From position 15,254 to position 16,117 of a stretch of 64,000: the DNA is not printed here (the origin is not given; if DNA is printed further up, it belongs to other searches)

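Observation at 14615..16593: comF followed by a HAD 5'-deoxynucleotidase-like gene and a ParB/Srx-like nuclease-domain gene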

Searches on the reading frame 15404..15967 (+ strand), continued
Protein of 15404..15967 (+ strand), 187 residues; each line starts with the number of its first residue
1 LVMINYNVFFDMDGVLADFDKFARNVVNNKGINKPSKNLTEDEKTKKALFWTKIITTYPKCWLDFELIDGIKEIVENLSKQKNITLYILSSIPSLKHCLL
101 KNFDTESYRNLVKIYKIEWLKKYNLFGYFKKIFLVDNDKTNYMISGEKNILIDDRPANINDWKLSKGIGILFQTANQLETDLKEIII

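Call 55: find_encoding_contigs(protein=P0022, flank=5000, max_places=2)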
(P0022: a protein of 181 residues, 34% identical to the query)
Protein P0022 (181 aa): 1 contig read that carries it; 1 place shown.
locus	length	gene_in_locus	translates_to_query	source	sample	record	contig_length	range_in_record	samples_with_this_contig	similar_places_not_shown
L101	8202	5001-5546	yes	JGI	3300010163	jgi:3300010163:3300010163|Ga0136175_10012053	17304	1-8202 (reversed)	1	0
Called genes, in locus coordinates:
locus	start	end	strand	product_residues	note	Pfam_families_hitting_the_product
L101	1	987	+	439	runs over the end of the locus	PF00344:SecY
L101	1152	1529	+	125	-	PF00416:Ribosomal_S13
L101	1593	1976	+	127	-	PF00411:Ribosomal_S11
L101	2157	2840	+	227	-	-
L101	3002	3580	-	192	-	-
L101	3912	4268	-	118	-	-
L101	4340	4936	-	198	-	PF24392:Parb-CE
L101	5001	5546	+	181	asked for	PF06941:NT5C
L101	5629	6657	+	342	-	PF01193:RNA_pol_L, PF01000:RNA_pol_A_bac, PF03118:RNA_pol_A_CTD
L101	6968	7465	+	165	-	PF01196:Ribosomal_L17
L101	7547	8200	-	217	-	?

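Call 79: search_solved_structures(query=window:15410-15967:+, max_evalue=0.01, show_alignments=2)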
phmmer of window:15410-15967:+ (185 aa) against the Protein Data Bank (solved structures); distinct sequences matched with E-value up to 0.01: 0.

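Call 82: search_solved_structures(query=A5, max_evalue=0.01, show_alignments=1)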
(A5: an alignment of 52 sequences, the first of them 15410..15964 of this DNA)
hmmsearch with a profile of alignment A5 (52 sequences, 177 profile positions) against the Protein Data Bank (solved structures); distinct sequences matched with E-value up to 0.01: 11.
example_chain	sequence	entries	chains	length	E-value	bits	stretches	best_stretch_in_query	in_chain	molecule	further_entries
4mum_A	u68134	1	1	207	1.2e-11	47.9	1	51-156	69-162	Mitochondrial 5' nucleotidase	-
1mh9_A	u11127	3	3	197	1.5e-10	44.4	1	51-147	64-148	deoxyribonucleotidase | 5(3)-deoxyribonucleotidase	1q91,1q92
4mwo_A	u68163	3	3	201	1.6e-10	44.3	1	51-147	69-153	5'(3')-deoxyribonucleotidase, mitochondrial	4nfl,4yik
4l6a_A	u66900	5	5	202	1.6e-10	44.3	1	51-147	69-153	5'(3')-deoxyribonucleotidase, mitochondrial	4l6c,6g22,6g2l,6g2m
3u13_A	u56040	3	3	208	6.4e-10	42.4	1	4-147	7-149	artificial protein OR51 | DE NOVO DESIGNED CYSTEINE ESTERASE ECH13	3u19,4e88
3bwv_A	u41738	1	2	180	1.2e-09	41.5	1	3-168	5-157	Putative 5'(3')-deoxyribonucleotidase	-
1z4i_A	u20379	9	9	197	2.3e-09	40.5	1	51-147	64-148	5'(3')-deoxyribonucleotidase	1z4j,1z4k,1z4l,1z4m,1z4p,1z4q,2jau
2jao_A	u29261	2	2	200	4.1e-09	39.7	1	5-151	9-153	5'(3')-DEOXYRIBONUCLEOTIDASE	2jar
4l57_A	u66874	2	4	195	6.1e-09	39.2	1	3-146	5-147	5'(3')-deoxyribonucleotidase, cytosolic type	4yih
2i7d_A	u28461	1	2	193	7.9e-09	38.8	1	4-146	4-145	5'(3')-deoxyribonucleotidase, cytosolic type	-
6g2n_A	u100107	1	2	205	9.3e-09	38.6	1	4-146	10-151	5'(3')-deoxyribonucleotidase, cytosolic type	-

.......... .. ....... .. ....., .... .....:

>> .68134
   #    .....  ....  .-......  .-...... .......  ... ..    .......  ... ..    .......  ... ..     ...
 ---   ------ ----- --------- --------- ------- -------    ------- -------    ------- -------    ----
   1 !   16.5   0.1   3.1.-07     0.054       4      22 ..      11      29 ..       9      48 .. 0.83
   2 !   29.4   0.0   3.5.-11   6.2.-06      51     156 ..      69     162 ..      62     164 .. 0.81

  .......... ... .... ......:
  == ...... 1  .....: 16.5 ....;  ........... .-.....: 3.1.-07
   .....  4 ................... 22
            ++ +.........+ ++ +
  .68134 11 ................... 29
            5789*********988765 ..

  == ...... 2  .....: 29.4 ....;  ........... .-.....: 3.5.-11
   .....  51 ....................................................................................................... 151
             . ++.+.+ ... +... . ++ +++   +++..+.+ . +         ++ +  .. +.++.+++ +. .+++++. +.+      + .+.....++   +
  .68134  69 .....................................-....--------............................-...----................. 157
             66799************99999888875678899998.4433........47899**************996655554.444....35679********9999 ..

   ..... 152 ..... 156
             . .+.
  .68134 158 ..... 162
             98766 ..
